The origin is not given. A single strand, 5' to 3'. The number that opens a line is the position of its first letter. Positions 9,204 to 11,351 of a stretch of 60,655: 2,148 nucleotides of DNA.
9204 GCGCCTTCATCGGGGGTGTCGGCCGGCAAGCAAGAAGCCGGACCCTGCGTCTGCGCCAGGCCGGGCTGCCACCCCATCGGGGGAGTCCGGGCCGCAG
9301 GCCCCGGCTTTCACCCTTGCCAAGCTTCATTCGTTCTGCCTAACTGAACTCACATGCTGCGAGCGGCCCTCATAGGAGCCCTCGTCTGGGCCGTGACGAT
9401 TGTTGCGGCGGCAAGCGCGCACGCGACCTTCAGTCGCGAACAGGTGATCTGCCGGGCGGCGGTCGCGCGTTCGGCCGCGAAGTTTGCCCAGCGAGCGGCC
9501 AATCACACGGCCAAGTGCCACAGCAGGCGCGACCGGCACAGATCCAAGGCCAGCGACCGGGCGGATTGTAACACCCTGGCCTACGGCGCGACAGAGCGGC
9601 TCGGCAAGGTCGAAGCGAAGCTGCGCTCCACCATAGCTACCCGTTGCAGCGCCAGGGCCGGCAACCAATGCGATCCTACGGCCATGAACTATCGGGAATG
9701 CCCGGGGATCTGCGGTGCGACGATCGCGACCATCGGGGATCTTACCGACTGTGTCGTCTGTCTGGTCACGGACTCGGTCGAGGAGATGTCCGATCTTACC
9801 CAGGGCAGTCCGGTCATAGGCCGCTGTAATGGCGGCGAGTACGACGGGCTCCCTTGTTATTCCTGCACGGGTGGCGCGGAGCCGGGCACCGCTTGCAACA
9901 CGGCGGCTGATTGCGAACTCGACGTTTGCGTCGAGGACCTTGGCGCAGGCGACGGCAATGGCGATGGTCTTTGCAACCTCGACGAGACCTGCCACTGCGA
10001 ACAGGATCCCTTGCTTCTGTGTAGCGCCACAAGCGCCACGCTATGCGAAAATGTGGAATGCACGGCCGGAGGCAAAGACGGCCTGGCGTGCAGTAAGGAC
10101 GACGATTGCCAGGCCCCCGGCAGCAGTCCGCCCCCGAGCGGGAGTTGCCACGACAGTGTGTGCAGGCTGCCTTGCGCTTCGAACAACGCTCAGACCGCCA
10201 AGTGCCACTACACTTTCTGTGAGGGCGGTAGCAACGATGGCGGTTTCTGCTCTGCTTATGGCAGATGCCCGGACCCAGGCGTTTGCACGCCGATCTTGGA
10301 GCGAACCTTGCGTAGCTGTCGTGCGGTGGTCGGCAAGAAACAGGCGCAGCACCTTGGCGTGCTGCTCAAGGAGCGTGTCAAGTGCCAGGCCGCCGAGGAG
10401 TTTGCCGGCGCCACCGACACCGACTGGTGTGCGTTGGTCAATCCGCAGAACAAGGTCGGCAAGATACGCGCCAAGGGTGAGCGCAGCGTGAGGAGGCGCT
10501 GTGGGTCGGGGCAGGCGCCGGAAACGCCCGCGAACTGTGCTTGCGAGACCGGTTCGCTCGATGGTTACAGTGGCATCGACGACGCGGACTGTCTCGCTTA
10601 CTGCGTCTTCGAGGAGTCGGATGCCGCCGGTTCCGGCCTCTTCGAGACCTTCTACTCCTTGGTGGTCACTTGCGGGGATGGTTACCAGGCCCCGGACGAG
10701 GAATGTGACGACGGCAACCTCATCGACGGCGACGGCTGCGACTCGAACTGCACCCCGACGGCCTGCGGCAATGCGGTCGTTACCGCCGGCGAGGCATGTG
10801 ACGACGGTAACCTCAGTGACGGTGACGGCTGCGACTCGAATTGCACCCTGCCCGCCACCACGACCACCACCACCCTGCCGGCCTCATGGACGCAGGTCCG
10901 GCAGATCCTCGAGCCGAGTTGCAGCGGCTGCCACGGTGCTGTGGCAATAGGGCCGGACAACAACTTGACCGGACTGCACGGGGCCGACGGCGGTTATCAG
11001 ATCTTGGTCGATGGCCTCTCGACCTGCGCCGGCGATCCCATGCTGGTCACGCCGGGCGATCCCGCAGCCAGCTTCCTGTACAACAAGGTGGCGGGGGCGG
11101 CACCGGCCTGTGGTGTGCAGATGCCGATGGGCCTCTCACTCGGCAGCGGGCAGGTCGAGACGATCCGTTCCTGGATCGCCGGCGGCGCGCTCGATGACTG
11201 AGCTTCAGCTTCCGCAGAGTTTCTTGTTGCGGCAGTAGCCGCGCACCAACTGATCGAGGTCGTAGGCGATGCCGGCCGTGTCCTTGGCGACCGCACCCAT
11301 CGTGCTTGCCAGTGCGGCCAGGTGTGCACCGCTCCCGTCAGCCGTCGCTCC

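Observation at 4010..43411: Six module-shuffled, cysteine-rich secreted giants look like one extracellular system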

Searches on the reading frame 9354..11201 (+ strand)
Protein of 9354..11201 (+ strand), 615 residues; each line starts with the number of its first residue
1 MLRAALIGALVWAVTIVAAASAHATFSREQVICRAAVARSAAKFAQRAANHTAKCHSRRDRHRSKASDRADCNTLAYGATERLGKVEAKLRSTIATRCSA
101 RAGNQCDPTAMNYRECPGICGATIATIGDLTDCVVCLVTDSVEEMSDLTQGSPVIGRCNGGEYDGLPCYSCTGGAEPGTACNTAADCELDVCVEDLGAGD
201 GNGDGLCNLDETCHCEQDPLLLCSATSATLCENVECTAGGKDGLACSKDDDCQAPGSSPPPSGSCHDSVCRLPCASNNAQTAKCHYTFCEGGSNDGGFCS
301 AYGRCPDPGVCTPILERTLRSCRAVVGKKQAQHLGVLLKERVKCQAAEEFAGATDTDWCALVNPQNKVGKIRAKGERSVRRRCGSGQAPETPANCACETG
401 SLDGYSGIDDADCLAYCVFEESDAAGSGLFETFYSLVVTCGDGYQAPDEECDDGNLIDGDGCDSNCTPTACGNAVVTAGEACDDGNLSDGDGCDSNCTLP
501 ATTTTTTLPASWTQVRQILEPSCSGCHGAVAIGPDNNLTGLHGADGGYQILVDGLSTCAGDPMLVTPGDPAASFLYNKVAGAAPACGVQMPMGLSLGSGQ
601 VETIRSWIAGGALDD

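Call 3: search_protein_families(library=pfam, proteins=[window:9354-11201:+], max_evalue=0.01)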
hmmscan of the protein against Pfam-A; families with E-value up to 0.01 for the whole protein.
window:9354-11201:+ (615 aa): 1 family
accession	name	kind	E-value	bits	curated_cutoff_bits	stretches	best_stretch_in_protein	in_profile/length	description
PF13948.11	DUF4215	-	6.9e-07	29.9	27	2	439-466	20-46/47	Domain of unknown function (DUF4215)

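Call 4: search_protein_families(library=ncbifam, proteins=[window:9354-11201:+], max_evalue=0.01)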
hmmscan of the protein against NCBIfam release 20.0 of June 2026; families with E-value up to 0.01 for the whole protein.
window:9354-11201:+ (615 aa): 1 family
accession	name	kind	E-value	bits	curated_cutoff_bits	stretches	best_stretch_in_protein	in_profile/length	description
TIGR02232.1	myxo_disulf_rpt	repeat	3.2e-14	52.4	20.8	2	438-467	2-31/38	cysteine-rich acidic repeat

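Call 15: search_solved_structures(query=window:9354-11201:+, max_evalue=1)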
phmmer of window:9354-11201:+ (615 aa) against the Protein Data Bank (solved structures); distinct sequences matched with E-value up to 1: 0.

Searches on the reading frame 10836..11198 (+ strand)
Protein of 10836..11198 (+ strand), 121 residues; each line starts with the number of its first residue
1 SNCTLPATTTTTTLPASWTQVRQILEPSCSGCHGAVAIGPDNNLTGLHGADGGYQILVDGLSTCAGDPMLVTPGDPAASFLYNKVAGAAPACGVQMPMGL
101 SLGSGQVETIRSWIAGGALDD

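Call 29: search_protein_families(library=pfam, proteins=[window:10836-11198:+], max_evalue=10)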
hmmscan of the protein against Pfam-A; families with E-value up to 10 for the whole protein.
seq(121 aa): 1 family
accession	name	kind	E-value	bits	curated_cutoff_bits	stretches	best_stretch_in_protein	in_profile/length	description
PF13442.11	Cytochrome_CBB3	-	0.094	13.5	27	1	18-44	3-27/68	Cytochrome C oxidase, cbb3-type, subunit III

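Call 74: search_solved_structures(query=A5, max_evalue=10)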
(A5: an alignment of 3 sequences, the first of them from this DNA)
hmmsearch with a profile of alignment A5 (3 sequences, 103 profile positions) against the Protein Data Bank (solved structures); distinct sequences matched with E-value up to 10: 6.
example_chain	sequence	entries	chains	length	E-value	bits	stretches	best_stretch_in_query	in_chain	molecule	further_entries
3zox_A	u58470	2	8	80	0.017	18.4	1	57-95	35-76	CYTOCHROME C-552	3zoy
1a56_A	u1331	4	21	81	0.021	18.2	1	58-95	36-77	FERRICYTOCHROME C-552 | FERROCYTOCHROME C-552 | CYTOCHROME C-552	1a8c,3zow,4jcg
2c8s_A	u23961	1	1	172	0.65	13.4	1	8-38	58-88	CYTOCHROME C-L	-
4eie_A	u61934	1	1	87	0.69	13.3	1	9-69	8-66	Cytochrome c6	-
2gc4_D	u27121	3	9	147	5.8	10.3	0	12-38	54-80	Cytochrome c-L | CYTOCHROME C551I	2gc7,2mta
1mg2_D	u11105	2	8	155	6.2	10.2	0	12-36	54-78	CYTOCHROME C-L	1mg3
